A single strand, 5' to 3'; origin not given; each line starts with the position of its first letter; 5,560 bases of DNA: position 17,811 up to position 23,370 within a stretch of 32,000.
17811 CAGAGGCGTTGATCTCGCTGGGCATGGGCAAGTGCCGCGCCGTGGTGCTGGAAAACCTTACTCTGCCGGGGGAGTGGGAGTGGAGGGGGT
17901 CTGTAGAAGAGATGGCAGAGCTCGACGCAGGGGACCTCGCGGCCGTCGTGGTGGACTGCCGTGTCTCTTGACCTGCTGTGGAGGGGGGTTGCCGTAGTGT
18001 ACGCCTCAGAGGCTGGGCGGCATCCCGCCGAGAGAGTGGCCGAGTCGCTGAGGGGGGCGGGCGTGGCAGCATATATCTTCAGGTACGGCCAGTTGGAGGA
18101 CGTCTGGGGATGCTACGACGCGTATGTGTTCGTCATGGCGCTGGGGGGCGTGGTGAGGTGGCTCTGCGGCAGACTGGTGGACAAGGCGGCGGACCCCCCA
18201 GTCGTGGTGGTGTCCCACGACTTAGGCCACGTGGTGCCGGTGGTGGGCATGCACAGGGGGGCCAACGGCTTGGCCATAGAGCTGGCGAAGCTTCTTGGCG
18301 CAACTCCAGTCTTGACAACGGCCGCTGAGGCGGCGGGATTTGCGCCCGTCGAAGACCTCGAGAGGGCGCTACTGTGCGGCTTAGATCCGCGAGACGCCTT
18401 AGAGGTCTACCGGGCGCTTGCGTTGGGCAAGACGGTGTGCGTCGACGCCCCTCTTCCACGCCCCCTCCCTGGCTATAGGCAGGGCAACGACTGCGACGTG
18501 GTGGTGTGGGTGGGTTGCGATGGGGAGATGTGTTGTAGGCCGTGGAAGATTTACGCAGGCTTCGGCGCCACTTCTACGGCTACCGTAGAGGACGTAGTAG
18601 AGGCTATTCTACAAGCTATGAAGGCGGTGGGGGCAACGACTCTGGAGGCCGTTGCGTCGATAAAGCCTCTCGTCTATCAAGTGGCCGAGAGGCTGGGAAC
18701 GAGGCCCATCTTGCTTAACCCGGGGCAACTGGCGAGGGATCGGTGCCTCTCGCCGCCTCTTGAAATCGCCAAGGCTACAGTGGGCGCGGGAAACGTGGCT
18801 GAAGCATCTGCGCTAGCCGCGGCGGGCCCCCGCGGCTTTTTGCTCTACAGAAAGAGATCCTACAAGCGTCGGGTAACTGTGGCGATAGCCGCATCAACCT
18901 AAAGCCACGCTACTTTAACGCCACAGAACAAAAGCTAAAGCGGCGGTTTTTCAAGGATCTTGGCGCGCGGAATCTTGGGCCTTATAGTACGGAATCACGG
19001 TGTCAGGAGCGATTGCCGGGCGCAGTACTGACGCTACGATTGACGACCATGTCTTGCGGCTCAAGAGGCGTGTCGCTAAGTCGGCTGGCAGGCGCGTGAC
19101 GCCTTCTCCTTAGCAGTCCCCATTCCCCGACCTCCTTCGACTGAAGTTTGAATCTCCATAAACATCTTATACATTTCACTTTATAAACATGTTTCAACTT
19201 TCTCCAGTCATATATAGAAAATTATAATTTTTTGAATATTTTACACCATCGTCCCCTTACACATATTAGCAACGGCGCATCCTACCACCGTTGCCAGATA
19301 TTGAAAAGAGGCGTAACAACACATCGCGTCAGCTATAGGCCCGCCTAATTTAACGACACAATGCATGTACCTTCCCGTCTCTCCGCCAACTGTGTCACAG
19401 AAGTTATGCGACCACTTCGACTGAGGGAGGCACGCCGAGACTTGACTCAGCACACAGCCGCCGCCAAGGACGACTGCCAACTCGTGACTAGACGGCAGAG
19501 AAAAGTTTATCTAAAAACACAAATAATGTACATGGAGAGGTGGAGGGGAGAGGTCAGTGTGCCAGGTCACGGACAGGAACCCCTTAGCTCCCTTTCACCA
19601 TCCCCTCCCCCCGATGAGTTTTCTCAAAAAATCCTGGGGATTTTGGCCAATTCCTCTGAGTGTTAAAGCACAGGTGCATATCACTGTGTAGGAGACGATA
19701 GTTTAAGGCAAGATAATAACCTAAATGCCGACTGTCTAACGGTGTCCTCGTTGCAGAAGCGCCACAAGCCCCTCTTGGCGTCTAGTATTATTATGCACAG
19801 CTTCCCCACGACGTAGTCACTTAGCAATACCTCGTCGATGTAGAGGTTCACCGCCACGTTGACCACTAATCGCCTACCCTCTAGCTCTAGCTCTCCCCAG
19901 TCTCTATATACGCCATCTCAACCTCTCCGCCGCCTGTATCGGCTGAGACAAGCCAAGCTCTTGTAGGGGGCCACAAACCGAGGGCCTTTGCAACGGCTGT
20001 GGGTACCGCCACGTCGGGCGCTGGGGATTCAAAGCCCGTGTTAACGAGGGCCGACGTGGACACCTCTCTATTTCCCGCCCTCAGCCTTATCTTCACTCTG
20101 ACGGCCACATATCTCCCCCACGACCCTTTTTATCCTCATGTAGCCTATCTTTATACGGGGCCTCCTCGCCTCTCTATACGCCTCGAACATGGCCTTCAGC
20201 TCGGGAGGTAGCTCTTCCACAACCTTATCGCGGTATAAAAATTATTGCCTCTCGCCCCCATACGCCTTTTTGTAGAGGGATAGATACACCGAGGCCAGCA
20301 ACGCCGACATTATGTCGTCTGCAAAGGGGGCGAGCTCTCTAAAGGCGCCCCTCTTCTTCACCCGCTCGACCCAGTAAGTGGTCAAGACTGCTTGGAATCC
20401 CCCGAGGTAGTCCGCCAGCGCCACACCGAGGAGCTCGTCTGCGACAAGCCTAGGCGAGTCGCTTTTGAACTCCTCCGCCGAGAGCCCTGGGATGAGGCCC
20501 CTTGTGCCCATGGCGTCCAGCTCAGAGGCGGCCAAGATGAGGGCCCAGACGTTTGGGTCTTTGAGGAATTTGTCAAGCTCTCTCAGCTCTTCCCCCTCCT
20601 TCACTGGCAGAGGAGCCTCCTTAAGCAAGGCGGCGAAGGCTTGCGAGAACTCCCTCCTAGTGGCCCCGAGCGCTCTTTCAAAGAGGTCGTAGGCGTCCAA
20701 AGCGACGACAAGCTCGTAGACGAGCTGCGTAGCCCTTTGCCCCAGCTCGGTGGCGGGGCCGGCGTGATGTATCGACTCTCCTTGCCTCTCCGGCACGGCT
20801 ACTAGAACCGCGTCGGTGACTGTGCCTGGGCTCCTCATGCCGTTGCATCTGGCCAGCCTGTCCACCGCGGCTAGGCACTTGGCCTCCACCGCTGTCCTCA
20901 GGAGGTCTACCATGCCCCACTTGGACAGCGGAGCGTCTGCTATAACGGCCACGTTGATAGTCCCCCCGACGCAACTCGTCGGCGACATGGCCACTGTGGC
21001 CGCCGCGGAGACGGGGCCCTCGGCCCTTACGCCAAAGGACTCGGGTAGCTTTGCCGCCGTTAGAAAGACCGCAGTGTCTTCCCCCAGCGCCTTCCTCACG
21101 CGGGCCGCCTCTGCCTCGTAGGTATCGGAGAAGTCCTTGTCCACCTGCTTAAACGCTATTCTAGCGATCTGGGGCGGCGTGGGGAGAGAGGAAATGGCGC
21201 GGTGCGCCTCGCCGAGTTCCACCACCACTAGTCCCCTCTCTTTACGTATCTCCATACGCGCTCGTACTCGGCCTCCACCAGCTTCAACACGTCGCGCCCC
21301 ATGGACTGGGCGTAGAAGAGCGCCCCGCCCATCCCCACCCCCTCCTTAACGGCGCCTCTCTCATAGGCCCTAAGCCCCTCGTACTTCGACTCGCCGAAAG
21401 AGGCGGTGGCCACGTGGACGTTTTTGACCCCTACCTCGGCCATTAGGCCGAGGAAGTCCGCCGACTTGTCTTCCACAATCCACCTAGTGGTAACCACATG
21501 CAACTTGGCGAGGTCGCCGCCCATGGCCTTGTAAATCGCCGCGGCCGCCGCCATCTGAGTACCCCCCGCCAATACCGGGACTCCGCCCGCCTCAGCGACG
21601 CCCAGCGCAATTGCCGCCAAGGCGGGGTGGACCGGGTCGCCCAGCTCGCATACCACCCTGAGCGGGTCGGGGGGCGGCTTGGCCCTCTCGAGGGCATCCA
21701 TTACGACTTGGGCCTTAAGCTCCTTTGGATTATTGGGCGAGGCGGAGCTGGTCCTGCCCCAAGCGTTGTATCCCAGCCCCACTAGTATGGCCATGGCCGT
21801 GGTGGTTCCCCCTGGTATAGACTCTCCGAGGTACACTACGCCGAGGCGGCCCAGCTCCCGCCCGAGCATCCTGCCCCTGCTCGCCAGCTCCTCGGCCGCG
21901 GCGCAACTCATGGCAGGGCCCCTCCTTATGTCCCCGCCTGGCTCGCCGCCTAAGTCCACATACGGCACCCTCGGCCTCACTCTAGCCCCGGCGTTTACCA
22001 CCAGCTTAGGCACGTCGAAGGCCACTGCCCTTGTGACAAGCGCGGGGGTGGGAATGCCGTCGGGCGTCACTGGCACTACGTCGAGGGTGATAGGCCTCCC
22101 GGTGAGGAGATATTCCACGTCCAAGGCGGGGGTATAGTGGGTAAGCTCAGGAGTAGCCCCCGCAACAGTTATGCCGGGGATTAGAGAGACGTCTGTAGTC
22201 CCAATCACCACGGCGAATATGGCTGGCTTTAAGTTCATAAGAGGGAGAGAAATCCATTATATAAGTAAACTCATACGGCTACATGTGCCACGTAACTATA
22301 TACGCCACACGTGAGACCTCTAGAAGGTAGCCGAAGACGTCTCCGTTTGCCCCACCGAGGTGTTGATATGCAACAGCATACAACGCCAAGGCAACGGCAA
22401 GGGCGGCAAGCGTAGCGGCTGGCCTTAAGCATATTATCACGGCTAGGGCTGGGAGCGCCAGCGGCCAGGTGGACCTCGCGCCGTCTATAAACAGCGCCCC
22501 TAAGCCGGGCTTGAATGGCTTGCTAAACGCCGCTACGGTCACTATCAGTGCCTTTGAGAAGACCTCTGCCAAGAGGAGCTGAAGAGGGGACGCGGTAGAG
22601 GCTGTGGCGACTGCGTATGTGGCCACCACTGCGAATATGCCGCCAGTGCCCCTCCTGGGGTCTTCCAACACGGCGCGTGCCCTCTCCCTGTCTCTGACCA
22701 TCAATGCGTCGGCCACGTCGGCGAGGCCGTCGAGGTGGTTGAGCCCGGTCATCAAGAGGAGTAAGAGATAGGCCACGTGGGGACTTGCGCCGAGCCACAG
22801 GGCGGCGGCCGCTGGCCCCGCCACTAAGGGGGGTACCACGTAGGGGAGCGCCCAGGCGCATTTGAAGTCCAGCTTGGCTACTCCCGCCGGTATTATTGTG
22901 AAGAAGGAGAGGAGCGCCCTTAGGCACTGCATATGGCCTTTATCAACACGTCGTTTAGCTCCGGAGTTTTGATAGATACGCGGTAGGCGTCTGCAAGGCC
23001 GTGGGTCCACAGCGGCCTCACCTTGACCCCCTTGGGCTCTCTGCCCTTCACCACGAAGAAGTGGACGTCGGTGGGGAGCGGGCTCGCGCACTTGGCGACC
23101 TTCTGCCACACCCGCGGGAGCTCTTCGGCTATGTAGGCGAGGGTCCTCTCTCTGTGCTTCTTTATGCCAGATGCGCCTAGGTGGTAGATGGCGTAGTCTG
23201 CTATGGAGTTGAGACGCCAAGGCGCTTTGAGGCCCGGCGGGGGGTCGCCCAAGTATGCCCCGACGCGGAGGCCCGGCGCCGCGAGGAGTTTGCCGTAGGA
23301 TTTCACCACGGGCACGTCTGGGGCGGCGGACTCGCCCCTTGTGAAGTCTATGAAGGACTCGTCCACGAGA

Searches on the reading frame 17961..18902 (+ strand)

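Call 9: search_protein_families(library=pfam, proteins=[window:17961-18902:+], max_evalue=0.001)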
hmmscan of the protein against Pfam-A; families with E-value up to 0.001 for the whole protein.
window:17961-18902:+ (313 aa): 2 families
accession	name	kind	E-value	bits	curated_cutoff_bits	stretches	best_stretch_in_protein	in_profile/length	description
PF11760.13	CbiG_N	-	2.5e-25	88.7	25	1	45-122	3-81/82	Cobalamin synthesis G N-terminal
PF01890.21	CbiG_C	-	4.8e-13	50.1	27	1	197-310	1-117/117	Cobalamin synthesis G C-terminus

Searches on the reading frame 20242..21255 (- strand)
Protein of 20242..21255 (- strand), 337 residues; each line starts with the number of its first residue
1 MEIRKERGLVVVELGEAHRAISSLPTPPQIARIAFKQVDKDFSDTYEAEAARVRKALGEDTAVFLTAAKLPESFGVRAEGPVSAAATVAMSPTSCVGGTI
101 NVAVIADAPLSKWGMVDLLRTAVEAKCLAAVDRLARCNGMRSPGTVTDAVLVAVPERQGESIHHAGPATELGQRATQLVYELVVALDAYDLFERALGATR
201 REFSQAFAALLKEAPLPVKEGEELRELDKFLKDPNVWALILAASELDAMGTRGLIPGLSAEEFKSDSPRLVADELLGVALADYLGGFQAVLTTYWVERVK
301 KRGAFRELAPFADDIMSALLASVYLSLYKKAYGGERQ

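Call 8: search_protein_families(library=pfam, proteins=[window:20242-21255:-], max_evalue=0.001)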
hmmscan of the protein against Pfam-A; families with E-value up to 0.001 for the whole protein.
window:20242-21255:- (337 aa): 2 families
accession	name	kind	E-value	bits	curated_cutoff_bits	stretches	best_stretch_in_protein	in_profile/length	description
PF01955.23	CbiZ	-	2.8e-28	99.7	27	1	15-181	3-189/191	Adenosylcobinamide amidohydrolase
PF04608.18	PgpA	-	0.0002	21.8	28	0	230-327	31-139/141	Phosphatidylglycerophosphatase A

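Call 48: search_protein_families(library=ncbifam, proteins=[window:20242-21255:-], max_evalue=0.001)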
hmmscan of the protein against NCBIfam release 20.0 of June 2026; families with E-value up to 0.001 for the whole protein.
window:20242-21255:- (337 aa): 2 families
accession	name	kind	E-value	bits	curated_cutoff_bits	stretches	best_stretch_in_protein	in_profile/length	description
NF038002.1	bifunc_CbiS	equivalog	2.8e-133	444.5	250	1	9-327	2-335/335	bifunctional adenosylcobinamide hydrolase/alpha-ribazole phosphatase CbiS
TIGR03161.1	ribazole_CobZ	equivalog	6.9e-37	126.9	152.5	1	192-329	4-140/140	alpha-ribazole phosphatase CobZ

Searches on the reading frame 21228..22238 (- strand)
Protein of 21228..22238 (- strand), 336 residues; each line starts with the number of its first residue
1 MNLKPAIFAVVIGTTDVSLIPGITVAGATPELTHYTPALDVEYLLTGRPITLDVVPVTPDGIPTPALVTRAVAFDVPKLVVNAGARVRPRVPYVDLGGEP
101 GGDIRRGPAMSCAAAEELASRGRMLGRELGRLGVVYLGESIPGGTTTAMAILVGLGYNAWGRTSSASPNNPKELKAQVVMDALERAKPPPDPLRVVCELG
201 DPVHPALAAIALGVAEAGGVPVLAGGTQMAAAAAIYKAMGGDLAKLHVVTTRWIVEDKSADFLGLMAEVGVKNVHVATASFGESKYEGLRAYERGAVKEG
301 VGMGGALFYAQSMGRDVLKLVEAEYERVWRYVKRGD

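Call 8: search_protein_families(library=pfam, proteins=[window:21228-22238:-], max_evalue=0.001)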
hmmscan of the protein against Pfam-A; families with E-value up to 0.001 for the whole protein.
window:21228-22238:- (336 aa): 0 families

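Call 48: search_protein_families(library=ncbifam, proteins=[window:21228-22238:-], max_evalue=0.001)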
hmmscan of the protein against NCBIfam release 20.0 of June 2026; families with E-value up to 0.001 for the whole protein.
window:21228-22238:- (336 aa): 9 families
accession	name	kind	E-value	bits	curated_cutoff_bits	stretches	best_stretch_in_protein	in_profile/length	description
NF003368.0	PRK04447.1-1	equivalog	3.1e-142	473.7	423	1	6-329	4-333/337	hypothetical protein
NF003372.0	PRK04447.1-5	equivalog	1.4e-123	412.1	306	1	4-332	18-349/350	hypothetical protein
TIGR00303.2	TIGR00303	equivalog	1.5e-96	323.6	240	1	4-322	7-331/334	nicotinate mononucleotide-dependent phosphoribosyltransferase CobT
NF003370.0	PRK04447.1-3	equivalog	1.4e-91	307.1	687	1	8-313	19-321/347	hypothetical protein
NF003371.0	PRK04447.1-4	equivalog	2.2e-70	237.6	434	1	8-327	6-328/337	hypothetical protein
NF003373.0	PRK04447.1-6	equivalog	5.9e-69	232.9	459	1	6-327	23-360/367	hypothetical protein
NF003374.0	PRK04447.1-7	equivalog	6.9e-67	225.9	522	1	5-328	19-344/349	hypothetical protein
NF003369.0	PRK04447.1-2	equivalog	3.7e-49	167.3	420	1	7-323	40-377/394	hypothetical protein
NF000996.0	PRK00105.1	subfamily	8.1e-08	31.8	306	1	101-240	134-278/350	nicotinate-nucleotide--dimethylbenzimidazole phosphoribosyltransferase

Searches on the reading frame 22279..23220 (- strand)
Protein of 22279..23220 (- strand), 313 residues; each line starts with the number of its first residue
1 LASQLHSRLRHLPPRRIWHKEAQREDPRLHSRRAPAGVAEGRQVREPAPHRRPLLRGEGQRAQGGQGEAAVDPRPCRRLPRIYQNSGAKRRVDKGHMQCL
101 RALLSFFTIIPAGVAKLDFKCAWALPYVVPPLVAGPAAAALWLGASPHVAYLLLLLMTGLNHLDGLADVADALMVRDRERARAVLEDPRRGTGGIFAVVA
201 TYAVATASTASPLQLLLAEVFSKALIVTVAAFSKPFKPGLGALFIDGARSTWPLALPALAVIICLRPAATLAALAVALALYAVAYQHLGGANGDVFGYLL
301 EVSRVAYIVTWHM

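Call 8: search_protein_families(library=pfam, proteins=[window:22279-23220:-], max_evalue=0.001)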
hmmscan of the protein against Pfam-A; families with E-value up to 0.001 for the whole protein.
window:22279-23220:- (313 aa): 1 family
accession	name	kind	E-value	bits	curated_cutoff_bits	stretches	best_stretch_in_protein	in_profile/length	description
PF02654.20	CobS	-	4.4e-35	122.2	23.2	1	104-308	2-206/207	Cobalamin-5-phosphate synthase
